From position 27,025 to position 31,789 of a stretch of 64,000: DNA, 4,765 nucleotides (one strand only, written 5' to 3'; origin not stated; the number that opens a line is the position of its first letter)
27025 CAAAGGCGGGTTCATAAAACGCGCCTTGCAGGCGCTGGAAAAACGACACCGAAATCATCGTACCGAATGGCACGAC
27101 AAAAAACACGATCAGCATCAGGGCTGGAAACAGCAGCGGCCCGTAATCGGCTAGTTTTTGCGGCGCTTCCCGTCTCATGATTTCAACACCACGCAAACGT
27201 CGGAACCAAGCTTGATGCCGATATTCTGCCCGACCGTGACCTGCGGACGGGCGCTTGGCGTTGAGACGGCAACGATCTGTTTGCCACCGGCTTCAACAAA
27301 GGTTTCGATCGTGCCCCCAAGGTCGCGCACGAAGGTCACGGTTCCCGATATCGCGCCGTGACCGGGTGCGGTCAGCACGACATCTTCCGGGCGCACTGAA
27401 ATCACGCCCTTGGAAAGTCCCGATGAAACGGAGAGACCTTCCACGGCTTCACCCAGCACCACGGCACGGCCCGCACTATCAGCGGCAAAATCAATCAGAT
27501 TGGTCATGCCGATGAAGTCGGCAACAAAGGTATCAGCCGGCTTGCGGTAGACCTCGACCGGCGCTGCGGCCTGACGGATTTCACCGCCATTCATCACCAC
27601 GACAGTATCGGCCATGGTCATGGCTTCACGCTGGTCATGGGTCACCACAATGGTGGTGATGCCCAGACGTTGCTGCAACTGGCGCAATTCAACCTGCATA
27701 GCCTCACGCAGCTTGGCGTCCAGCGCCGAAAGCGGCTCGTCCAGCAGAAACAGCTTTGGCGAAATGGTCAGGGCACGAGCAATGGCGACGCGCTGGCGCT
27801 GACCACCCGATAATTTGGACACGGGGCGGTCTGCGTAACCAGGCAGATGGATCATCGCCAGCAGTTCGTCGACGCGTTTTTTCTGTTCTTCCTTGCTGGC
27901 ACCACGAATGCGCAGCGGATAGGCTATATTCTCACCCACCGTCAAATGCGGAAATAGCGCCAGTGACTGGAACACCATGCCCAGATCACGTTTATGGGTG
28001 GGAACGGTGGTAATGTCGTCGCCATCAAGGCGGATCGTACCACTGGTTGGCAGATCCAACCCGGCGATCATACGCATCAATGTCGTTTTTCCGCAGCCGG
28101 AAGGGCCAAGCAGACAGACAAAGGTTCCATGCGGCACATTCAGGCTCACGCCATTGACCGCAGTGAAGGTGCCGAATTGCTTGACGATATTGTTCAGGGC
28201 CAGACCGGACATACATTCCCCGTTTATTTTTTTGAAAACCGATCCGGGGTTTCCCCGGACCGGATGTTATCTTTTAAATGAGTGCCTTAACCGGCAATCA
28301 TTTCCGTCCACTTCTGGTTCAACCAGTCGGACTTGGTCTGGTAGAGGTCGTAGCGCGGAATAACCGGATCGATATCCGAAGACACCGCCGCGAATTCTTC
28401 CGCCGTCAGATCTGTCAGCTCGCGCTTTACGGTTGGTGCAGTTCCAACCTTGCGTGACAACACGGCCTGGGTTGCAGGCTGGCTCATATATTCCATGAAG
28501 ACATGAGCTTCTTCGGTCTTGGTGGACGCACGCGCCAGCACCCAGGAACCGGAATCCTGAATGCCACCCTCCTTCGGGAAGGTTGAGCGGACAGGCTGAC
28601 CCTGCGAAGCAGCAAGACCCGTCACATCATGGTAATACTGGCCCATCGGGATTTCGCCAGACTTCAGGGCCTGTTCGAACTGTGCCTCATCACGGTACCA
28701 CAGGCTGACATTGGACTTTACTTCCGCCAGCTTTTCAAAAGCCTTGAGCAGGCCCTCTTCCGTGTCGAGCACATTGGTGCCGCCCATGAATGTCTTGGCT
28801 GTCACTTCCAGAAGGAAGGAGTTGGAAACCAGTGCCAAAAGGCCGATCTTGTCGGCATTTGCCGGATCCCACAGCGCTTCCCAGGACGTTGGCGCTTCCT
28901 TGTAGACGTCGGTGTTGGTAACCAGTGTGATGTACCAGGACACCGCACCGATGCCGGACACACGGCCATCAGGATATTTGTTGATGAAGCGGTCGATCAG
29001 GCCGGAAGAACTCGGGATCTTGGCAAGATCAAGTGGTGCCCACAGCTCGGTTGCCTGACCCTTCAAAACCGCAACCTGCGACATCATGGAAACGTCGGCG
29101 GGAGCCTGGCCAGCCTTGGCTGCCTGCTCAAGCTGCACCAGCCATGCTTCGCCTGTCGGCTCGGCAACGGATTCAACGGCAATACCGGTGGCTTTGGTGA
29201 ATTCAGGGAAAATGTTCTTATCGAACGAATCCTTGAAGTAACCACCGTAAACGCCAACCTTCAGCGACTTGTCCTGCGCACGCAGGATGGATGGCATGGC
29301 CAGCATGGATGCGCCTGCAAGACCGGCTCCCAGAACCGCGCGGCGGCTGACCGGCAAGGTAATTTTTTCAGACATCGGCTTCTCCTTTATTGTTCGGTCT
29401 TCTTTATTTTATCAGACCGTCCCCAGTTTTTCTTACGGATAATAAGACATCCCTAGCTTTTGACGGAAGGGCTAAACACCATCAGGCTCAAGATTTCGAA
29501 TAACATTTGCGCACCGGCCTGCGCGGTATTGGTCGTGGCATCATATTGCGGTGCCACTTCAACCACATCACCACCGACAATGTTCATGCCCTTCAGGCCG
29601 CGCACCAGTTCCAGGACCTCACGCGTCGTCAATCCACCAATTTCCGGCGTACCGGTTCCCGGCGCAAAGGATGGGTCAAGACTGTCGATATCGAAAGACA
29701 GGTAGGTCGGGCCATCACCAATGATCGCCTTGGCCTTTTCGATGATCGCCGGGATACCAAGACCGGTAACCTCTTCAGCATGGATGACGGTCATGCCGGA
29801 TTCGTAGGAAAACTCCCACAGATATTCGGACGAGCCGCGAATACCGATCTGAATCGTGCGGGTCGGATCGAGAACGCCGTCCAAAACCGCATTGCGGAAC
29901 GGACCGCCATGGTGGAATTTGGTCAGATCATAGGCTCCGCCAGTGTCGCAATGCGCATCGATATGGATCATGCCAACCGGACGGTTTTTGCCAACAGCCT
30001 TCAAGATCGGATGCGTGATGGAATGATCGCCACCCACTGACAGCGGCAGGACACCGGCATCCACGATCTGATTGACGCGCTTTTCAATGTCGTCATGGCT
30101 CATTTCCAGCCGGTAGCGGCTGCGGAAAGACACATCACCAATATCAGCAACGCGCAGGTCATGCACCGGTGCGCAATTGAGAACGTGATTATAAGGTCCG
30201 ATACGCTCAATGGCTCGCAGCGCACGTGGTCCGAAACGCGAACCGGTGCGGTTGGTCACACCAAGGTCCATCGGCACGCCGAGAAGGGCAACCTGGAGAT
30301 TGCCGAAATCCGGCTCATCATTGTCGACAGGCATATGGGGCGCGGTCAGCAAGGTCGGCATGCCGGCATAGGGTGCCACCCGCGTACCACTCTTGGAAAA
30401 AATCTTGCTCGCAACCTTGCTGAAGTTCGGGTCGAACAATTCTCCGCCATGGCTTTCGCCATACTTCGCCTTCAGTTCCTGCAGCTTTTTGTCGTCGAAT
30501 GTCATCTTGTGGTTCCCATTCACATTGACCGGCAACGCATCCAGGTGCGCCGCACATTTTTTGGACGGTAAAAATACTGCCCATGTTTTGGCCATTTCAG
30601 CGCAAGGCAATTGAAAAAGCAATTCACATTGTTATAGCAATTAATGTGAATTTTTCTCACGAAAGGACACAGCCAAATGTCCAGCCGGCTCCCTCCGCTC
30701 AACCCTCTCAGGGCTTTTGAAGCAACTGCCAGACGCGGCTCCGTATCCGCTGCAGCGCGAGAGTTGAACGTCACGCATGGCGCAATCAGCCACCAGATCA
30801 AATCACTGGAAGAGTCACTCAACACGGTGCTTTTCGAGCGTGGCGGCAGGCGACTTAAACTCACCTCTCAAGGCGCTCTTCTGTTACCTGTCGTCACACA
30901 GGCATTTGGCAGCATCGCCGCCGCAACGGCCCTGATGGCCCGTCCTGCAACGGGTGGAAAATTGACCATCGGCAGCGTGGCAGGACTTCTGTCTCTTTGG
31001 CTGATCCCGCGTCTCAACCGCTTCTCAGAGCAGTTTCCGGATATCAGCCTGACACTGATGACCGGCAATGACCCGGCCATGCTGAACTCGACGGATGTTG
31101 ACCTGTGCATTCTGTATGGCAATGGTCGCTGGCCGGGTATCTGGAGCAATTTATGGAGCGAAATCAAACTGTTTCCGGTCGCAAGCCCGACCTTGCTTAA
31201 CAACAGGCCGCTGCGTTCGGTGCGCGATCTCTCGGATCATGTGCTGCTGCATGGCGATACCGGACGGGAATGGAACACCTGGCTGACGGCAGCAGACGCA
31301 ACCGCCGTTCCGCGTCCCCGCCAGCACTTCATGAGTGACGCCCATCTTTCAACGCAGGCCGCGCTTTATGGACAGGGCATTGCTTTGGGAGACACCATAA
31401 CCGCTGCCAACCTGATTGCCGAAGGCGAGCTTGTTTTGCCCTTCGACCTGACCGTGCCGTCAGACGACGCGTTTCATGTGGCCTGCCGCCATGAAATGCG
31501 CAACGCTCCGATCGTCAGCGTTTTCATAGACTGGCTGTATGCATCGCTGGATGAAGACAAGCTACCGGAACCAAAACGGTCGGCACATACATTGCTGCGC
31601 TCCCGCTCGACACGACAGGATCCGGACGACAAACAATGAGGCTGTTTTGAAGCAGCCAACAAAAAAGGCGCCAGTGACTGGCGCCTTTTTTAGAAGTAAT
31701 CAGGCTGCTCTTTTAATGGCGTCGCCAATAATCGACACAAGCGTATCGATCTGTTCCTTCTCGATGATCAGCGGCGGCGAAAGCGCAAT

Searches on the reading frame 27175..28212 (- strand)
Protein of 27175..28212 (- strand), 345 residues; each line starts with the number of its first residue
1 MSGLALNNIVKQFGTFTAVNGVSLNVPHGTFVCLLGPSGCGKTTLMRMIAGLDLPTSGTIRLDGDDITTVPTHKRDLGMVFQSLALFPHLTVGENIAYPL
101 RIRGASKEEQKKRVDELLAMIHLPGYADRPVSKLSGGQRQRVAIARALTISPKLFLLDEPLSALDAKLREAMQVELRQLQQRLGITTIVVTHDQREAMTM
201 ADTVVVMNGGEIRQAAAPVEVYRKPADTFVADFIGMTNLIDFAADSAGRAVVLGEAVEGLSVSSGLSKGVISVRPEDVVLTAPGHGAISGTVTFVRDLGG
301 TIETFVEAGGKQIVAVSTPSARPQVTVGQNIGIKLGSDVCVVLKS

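Call 60: search_protein_families(library=pfam, proteins=[window:27175-28212:-], max_evalue=0.0001)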
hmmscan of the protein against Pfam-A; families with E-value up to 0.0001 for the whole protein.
window:27175-28212:- (345 aa): 4 families
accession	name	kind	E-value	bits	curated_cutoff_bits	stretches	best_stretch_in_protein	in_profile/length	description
PF00005.33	ABC_tran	-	6.3e-39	134.1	25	1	20-161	2-136/137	ABC transporter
PF08402.16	TOBE_2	-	2.5e-11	44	21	1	271-343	1-76/76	TOBE domain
PF02463.25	SMC_N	-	1.1e-06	28.7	40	0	110-205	119-210/220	RecF/RecN/SMC N terminal domain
PF13304.12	AAA_21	-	4.5e-06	27.4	27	0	117-193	221-299/304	AAA domain, putative AbiEii toxin, Type IV TA system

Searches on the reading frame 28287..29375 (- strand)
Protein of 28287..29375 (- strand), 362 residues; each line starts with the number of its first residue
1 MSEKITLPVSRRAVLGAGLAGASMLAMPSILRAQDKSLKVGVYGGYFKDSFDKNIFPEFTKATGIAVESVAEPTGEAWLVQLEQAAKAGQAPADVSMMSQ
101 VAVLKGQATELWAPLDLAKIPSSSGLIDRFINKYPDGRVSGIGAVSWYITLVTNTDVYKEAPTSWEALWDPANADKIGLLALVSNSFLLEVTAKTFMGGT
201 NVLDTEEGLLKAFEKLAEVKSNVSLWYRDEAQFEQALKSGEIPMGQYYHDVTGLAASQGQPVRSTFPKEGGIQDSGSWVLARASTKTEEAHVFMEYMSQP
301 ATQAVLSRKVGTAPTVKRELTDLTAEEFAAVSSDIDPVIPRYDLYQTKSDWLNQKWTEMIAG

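Call 60: search_protein_families(library=pfam, proteins=[window:28287-29375:-], max_evalue=0.0001)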
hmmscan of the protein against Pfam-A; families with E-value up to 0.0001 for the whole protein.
window:28287-29375:- (362 aa): 4 families
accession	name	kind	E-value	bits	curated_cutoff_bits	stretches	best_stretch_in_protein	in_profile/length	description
PF13416.11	SBP_bac_8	-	4.8e-28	99.2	27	1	58-317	5-263/279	Bacterial extracellular solute-binding protein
PF13343.11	SBP_bac_6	-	2.1e-14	54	24.6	1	93-320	4-224/245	Bacterial extracellular solute-binding protein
PF01547.30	SBP_bac_1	-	3.9e-12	47.2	26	1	45-304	2-307/307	Bacterial extracellular solute-binding protein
PF13531.11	SBP_bac_11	-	4.1e-05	23.9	25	0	54-308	15-223/227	Bacterial extracellular solute-binding protein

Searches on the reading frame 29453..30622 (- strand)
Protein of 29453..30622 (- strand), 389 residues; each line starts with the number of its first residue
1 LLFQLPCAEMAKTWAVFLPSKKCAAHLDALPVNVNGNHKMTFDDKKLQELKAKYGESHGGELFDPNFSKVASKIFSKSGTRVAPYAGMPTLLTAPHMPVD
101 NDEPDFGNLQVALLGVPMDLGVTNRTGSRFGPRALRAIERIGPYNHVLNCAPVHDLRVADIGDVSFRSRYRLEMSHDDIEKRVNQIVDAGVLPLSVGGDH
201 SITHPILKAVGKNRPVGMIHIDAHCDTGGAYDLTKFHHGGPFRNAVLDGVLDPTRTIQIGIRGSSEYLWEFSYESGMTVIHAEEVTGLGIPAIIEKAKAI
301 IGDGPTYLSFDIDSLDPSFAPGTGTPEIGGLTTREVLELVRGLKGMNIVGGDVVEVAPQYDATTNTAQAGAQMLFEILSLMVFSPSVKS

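Call 60: search_protein_families(library=pfam, proteins=[window:29453-30622:-], max_evalue=0.0001)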
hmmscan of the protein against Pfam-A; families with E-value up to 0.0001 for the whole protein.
window:29453-30622:- (389 aa): 1 family
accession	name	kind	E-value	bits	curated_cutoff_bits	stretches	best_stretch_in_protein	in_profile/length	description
PF00491.26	Arginase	-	1.5e-88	297.4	22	1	110-377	2-277/280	Arginase family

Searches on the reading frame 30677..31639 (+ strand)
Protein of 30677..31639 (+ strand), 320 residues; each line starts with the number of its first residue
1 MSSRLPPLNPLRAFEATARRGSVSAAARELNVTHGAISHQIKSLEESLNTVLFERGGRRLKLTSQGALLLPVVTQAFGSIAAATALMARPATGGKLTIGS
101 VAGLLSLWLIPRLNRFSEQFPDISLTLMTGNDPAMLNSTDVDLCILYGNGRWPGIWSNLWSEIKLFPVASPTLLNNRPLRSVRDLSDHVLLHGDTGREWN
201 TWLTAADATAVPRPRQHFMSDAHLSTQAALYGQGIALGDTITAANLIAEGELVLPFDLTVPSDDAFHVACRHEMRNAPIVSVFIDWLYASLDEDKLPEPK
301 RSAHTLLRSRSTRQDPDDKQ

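Call 60: search_protein_families(library=pfam, proteins=[window:30677-31639:+], max_evalue=0.0001)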
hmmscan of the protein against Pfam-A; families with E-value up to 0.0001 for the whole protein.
window:30677-31639:+ (320 aa): 2 families
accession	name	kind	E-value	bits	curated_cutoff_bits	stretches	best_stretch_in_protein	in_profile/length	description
PF03466.25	LysR_substrate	-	1e-30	107.2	28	1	93-289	5-206/209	LysR substrate binding domain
PF00126.33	HTH_1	-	6e-21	74.6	26.6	1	8-66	1-59/60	Bacterial regulatory helix-turn-helix protein, lysR family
